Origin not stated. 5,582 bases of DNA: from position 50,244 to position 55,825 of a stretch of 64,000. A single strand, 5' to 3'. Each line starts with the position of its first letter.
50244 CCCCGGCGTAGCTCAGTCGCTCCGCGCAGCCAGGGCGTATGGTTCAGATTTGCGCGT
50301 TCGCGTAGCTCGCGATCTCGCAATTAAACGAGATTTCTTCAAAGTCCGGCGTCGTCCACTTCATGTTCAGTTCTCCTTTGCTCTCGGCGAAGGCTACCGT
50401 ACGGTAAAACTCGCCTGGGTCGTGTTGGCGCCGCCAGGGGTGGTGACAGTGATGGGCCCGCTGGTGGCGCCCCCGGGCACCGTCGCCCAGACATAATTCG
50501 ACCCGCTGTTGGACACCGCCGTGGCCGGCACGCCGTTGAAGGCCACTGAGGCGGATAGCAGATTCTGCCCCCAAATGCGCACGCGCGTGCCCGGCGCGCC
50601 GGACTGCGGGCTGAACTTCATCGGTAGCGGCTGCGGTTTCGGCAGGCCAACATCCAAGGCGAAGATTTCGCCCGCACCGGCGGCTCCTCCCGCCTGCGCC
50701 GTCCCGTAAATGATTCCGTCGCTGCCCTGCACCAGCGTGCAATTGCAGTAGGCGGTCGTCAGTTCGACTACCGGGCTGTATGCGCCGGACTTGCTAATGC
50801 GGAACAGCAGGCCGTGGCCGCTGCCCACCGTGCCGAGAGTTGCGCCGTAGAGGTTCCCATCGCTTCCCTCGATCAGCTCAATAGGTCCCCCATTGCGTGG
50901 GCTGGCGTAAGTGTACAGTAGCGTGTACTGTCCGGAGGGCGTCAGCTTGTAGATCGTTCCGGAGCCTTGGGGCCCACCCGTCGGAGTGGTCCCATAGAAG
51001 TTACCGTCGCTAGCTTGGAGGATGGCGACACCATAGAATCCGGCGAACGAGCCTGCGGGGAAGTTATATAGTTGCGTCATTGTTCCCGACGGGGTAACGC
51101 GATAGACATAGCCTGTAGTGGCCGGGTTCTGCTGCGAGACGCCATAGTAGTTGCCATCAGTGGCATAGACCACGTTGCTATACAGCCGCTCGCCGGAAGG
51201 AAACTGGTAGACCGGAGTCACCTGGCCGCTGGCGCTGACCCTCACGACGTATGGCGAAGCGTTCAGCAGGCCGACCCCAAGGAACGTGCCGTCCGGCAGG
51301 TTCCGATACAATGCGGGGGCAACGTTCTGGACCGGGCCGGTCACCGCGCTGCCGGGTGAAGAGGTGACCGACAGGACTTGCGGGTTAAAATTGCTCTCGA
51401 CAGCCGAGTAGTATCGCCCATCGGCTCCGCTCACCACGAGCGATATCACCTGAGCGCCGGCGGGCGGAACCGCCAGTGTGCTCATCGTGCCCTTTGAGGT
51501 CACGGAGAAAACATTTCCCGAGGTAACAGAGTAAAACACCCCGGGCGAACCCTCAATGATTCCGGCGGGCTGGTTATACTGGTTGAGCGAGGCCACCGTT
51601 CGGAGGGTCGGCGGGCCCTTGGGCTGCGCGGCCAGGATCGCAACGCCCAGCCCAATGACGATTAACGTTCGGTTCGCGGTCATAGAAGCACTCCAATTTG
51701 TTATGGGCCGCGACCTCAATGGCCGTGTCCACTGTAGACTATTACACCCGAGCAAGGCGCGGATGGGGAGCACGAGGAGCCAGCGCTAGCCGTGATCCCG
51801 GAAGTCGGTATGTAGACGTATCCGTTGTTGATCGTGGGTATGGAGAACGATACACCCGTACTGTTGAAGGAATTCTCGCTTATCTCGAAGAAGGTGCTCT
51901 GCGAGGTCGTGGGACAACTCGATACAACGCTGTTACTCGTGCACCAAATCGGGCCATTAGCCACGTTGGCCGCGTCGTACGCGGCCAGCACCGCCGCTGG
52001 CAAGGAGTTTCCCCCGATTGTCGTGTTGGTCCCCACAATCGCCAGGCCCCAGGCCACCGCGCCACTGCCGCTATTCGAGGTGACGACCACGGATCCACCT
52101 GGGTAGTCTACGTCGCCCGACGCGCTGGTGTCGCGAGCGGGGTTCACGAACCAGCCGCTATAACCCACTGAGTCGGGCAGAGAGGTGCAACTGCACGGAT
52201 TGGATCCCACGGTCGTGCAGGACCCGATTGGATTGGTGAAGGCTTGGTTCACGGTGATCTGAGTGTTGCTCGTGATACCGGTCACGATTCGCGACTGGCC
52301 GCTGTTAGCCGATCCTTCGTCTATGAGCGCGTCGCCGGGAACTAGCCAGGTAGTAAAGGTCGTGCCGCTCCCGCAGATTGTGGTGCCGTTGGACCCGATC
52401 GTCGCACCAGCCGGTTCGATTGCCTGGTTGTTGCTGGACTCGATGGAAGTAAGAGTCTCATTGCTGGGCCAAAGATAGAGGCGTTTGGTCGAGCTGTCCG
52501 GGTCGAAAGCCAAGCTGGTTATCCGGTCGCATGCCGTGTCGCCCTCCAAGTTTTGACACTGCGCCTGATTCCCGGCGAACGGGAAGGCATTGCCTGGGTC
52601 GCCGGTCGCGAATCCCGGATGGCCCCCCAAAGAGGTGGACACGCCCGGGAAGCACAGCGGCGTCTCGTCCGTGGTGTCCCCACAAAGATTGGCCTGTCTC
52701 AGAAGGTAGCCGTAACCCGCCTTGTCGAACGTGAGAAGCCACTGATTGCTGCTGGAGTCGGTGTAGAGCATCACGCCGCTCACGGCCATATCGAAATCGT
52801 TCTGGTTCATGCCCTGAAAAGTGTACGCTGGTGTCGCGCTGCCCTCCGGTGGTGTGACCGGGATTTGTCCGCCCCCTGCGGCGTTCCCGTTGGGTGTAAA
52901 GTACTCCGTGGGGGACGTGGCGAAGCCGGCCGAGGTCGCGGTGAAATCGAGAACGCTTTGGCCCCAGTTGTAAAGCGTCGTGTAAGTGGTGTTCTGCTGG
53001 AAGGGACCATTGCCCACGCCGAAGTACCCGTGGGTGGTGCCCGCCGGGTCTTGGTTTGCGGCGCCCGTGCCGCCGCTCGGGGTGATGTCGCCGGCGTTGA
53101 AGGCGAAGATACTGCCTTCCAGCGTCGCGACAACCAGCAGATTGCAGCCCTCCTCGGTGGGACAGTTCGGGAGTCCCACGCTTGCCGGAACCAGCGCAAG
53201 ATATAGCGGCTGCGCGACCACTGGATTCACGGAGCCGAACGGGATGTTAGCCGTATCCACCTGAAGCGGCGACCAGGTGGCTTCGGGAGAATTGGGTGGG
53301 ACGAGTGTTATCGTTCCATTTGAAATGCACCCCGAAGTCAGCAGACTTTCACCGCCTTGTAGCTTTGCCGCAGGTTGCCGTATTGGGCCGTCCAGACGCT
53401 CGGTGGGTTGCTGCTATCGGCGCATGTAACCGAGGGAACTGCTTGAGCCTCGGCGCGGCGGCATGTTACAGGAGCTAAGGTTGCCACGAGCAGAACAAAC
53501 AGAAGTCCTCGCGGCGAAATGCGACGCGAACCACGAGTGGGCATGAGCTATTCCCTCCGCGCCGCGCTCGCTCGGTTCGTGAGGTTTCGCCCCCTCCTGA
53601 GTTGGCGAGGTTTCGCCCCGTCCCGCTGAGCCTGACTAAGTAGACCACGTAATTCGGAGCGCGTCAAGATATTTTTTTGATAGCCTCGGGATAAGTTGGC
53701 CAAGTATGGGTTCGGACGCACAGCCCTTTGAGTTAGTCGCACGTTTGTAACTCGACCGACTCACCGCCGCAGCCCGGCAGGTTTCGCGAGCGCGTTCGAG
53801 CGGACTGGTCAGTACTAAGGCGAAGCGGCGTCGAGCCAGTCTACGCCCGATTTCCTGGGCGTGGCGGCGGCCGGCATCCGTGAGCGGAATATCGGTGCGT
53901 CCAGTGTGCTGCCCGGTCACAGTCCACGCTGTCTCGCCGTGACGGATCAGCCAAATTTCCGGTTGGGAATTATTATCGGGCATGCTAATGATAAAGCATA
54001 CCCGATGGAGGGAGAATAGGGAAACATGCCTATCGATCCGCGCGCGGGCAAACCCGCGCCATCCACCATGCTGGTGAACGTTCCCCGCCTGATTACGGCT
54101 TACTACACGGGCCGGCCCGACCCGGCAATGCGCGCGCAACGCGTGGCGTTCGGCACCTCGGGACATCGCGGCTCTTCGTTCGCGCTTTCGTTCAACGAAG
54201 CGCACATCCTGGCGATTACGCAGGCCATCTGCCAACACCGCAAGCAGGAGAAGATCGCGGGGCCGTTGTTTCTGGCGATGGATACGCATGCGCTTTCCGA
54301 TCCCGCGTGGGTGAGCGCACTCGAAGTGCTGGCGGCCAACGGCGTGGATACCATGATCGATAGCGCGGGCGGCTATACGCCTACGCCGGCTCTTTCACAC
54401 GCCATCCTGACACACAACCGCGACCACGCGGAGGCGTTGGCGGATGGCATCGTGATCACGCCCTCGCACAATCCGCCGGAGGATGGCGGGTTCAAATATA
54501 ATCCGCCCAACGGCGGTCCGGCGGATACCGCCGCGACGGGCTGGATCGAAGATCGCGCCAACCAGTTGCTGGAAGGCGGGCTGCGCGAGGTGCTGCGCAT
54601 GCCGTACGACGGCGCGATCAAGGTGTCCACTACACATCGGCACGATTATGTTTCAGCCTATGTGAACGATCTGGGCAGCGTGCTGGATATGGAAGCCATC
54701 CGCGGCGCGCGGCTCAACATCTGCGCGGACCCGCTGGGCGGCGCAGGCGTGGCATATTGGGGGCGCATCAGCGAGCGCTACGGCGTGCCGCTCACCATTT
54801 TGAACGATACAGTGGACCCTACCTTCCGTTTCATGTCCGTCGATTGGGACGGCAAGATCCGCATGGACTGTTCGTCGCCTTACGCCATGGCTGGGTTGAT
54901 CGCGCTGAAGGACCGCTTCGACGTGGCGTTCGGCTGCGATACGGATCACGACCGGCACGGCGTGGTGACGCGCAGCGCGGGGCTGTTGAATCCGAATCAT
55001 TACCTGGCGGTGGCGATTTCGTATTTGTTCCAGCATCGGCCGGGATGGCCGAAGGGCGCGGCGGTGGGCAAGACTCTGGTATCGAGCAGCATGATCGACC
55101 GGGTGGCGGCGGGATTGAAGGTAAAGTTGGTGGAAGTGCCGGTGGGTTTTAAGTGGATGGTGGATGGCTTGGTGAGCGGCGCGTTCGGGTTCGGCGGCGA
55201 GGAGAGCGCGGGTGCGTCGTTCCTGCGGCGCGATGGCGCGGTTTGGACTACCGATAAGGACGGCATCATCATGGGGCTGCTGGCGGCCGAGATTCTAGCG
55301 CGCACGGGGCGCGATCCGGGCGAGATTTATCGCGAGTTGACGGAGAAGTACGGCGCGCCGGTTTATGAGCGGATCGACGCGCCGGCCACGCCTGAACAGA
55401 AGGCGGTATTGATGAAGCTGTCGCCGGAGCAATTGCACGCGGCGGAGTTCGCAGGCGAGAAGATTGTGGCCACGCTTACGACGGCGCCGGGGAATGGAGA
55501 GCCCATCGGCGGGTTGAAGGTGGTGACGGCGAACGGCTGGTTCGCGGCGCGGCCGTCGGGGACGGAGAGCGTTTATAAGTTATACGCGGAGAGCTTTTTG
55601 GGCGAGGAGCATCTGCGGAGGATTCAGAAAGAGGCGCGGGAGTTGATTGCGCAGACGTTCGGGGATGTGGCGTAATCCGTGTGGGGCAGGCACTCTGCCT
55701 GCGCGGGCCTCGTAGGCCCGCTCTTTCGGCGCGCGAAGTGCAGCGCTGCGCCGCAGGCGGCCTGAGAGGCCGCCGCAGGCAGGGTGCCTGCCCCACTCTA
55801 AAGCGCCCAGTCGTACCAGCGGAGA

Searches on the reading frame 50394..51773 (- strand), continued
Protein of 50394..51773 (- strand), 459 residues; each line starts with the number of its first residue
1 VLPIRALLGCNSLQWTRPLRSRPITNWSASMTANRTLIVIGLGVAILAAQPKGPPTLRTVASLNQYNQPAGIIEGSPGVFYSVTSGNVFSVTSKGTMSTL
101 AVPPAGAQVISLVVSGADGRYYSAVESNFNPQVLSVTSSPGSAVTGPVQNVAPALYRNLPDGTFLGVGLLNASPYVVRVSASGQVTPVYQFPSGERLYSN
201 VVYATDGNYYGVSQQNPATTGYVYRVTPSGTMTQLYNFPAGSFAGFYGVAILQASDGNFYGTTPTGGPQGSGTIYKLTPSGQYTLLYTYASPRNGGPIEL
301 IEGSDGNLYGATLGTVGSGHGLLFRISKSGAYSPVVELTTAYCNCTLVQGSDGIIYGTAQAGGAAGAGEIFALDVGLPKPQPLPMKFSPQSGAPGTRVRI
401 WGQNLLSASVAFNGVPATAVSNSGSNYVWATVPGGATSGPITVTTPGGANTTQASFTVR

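Call 101: fold_search(model_id=the predicted structure, library=pdb)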
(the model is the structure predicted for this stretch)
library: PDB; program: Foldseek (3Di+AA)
matches with E <= 10: 1472; with E <= 0.001: 681
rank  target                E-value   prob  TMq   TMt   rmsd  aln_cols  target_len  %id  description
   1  5c92                  2.4e-11  1.00  0.50  0.46  10.5       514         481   13  Novel fungal alcohol oxidase with catalytic diversity among the AA5 family, in complex with copper (released 2015-07-08)
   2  9ndr                  3.0e-11  1.00  0.49  0.35  11.5       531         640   14  The 1.22 Angstrom crystal structure of galactose oxidase variant with genetically incorporated F2-Tyr495 (released 2026-03-11)
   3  6xlr                  3.8e-11  1.00  0.48  0.35  11.4       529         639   14  The 1.23 Angstrom crystal structure of galactose oxidase variant with genetically incorporated Cl2-Tyr272 (released 2021-02-03)
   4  5c86                  4.4e-11  1.00  0.47  0.43  11.1       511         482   12  Novel fungal alcohol oxidase with catalytic diversity among the AA5 family, apo form (released 2015-07-08)
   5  8tx5_A                5.1e-11  1.00  0.49  0.35  11.0       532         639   14  Crystal structure of an engineered variant of galactose oxidase, GOaseRd4BB, from Fusarium graminearum (released 2024-07-03)
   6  8tx6                  7.1e-11  1.00  0.49  0.36  11.4       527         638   14  Crystal structure of an engineered variant of galactose oxidase, GOaseRd7BB, from Fusarium graminearum (released 2024-07-03)
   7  9neh                  7.1e-11  1.00  0.46  0.34  12.1       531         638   14  The 1.48 Angstrom crystal structure of galactose oxidase variant with genetically incorporated Cl2-Tyr495 (released 2026-03-11)
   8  6xlt                  8.6e-11  1.00  0.47  0.34  11.5       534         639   14  The 1.48 Angstrom crystal structure of evolved galactose oxidase variant A3.E7 (released 2021-02-03)
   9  2wq8                  1.3e-10  1.00  0.50  0.36  11.1       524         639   13  Glycan labelling using engineered variants of galactose oxidase obtained by directed evolution (released 2010-09-01)
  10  2eic                  1.9e-10  1.00  0.50  0.36  10.7       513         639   14  Crystal Structure of Galactose Oxidase mutant W290F (released 2007-04-24)
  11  1t2x                  2.1e-10  1.00  0.45  0.33  11.9       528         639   14  Glactose oxidase C383S mutant identified by directed evolution (released 2004-05-18)
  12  2eid                  2.7e-10  1.00  0.45  0.33  11.8       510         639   14  Galactose Oxidase W290G mutant (released 2007-04-24)
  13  1gof                  4.5e-10  1.00  0.46  0.33  12.1       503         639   15  NOVEL THIOETHER BOND REVEALED BY A 1.7 ANGSTROMS CRYSTAL STRUCTURE OF GALACTOSE OXIDASE (released 1994-01-31)
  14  1k3i                  7.3e-10  1.00  0.48  0.35  11.4       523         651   14  Crystal Structure of the Precursor of Galactose Oxidase (released 2001-11-07)
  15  6rgg_B                3.6e-09  1.00  0.51  0.62   4.7       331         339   16  Photorhabdus laumondii lectin PLL2 in complex with O-methylated PGL-1-derived disaccharide (released 2020-07-01)
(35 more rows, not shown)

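Call 102: find_encoding_contigs(protein=P0145, flank=4000, max_places=2)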
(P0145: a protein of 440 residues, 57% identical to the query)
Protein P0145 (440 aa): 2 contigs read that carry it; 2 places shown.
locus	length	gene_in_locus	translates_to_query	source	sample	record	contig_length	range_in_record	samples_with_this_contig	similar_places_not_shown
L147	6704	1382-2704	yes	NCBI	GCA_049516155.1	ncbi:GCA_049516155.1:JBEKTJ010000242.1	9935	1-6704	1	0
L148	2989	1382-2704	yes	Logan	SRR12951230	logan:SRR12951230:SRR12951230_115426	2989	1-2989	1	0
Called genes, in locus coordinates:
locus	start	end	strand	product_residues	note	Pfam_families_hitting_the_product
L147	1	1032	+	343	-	?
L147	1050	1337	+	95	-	-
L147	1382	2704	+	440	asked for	-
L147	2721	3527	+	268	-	-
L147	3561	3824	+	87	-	-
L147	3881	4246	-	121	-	-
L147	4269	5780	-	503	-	PF14067:LssY_C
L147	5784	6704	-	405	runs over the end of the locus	PF13579:Glyco_trans_4_4 (faint), PF13439:Glyco_transf_4, PF20706:GT4-conflict, PF00534:Glycos_transf_1, PF13692:Glyco_trans_1_4, PF13524:Glyco_trans_1_2 (weak)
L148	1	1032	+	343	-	?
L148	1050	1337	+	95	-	-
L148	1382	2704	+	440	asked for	-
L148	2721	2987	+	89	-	?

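Call 103: find_encoding_contigs(protein=P0151, flank=4000, max_places=2)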
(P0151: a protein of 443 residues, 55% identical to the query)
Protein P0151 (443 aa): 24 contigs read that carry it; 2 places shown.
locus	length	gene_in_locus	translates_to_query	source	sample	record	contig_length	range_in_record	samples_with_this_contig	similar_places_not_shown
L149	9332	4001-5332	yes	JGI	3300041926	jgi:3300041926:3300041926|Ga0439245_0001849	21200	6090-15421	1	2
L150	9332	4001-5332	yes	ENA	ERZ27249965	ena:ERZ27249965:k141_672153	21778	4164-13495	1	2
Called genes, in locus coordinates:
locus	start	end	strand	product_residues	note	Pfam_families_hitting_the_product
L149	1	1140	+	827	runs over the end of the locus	-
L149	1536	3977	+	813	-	-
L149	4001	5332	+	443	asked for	-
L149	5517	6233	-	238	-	PF00072:Response_reg, PF00486:Trans_reg_C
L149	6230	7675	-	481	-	PF13493:DUF4118, PF00512:HisKA, PF13581:HATPase_c_2 (weak), PF02518:HATPase_c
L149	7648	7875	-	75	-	-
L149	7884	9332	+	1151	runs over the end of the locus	PF13620:CarboxypepD_reg, PF13715:CarbopepD_reg_2, PF25183:OMP_b-brl_4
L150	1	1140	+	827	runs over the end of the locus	-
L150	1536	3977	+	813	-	-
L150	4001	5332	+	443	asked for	-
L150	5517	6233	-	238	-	PF00072:Response_reg, PF00486:Trans_reg_C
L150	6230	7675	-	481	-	PF13493:DUF4118, PF00512:HisKA, PF13581:HATPase_c_2 (weak), PF02518:HATPase_c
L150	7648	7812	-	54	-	-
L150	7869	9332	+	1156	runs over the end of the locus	PF13620:CarboxypepD_reg, PF13715:CarbopepD_reg_2, PF25183:OMP_b-brl_4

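Call 104: find_encoding_contigs(protein=P0158, flank=4000, max_places=2)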
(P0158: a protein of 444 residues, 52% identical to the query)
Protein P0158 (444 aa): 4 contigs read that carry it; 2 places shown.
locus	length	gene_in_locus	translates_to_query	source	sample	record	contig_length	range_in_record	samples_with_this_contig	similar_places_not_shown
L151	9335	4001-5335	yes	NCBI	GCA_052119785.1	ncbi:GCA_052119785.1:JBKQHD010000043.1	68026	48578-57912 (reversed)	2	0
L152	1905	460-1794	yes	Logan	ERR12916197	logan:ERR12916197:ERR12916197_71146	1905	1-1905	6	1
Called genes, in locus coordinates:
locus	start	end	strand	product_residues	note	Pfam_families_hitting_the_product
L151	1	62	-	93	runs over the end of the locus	-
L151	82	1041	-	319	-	-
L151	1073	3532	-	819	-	PF00133:tRNA-synt_1, PF09334:tRNA-synt_1g, PF13603:tRNA-synt_1_2, PF00133:tRNA-synt_1, PF09334:tRNA-synt_1g, PF08264:Anticodon_1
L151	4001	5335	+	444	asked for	-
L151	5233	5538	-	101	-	PF00133:tRNA-synt_1 (weak)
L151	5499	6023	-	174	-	PF01261:AP_endonuc_2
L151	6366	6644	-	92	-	PF07927:HicA_toxin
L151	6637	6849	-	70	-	-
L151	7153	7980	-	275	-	PF01261:AP_endonuc_2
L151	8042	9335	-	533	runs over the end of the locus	-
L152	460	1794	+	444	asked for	-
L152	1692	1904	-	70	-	?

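Call 107: find_encoding_contigs(protein=P0164, flank=10000, max_places=6)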
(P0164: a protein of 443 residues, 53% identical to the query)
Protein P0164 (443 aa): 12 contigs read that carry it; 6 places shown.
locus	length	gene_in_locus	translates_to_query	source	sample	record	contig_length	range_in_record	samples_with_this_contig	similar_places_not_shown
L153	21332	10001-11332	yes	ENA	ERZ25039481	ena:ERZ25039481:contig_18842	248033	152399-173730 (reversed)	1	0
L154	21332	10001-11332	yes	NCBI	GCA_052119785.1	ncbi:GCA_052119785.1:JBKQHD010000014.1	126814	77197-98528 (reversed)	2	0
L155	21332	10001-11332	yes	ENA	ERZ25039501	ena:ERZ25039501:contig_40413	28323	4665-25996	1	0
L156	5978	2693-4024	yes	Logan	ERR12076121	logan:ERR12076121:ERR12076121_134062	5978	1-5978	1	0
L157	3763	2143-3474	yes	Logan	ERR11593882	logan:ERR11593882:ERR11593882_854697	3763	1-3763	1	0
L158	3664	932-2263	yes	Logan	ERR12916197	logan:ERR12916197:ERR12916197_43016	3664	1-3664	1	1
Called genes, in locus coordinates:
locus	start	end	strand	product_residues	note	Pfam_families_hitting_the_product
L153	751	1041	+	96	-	-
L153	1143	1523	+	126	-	PF00091:Tubulin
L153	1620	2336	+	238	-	PF12327:FtsZ_C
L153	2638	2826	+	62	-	-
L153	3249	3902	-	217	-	PF13343:SBP_bac_6, PF13416:SBP_bac_8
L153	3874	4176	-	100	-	-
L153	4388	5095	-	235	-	PF00528:BPD_transp_1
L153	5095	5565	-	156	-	PF00528:BPD_transp_1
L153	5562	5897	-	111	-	-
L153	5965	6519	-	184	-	PF00005:ABC_tran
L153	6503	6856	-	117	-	PF00005:ABC_tran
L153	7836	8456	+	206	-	PF01011:PQQ (weak), PF13360:PQQ_2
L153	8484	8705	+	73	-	-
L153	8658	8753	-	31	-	-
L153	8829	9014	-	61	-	-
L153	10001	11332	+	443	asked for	-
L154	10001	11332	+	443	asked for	-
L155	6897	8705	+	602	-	PF13442:Cytochrome_CBB3 (weak), PF01011:PQQ, PF13360:PQQ_2, PF13570:Beta-prop_ACSF4, PF25293:Beta-prop_EMC1_N (faint), PF07774:EMC1_C (faint), PF13360:PQQ_2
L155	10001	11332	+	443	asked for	-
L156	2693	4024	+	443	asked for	-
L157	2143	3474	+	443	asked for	-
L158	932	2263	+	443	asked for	-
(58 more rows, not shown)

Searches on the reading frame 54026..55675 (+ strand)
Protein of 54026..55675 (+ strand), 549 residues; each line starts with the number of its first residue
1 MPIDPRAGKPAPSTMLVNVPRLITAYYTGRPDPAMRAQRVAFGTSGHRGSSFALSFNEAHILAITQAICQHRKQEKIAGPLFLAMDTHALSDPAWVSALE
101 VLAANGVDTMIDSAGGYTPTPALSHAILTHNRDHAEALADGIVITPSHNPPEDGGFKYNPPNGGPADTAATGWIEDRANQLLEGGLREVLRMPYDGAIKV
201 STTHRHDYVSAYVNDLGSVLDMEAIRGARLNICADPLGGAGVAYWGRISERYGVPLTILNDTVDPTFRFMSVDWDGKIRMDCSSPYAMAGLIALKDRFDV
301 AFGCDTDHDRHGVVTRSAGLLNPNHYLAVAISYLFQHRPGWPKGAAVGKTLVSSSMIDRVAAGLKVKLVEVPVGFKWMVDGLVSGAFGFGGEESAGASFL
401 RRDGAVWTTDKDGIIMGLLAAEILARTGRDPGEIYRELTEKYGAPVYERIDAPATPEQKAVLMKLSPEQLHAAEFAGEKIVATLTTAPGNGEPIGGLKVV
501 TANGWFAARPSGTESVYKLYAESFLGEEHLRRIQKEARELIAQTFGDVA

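Call 10: search_protein_families(library=pfam, proteins=[window:54026-55675:+], max_evalue=0.01)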
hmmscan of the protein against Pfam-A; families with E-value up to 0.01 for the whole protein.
window:54026-55675:+ (549 aa): 4 families
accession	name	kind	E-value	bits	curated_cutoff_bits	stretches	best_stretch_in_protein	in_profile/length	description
PF02880.22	PGM_PMM_III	-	9.4e-31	106.8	20.7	1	322-442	1-115/115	Phosphoglucomutase/phosphomannomutase, alpha/beta/alpha domain III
PF02878.22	PGM_PMM_I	-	1.1e-29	103.3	22.5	1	40-180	2-133/138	Phosphoglucomutase/phosphomannomutase, alpha/beta/alpha domain I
PF02879.22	PGM_PMM_II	-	6.2e-11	43.2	29.3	1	211-315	2-100/103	Phosphoglucomutase/phosphomannomutase, alpha/beta/alpha domain II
PF00408.26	PGM_PMM_IV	-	1.4e-08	35.1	23.1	1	487-539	21-67/68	Phosphoglucomutase/phosphomannomutase, C-terminal domain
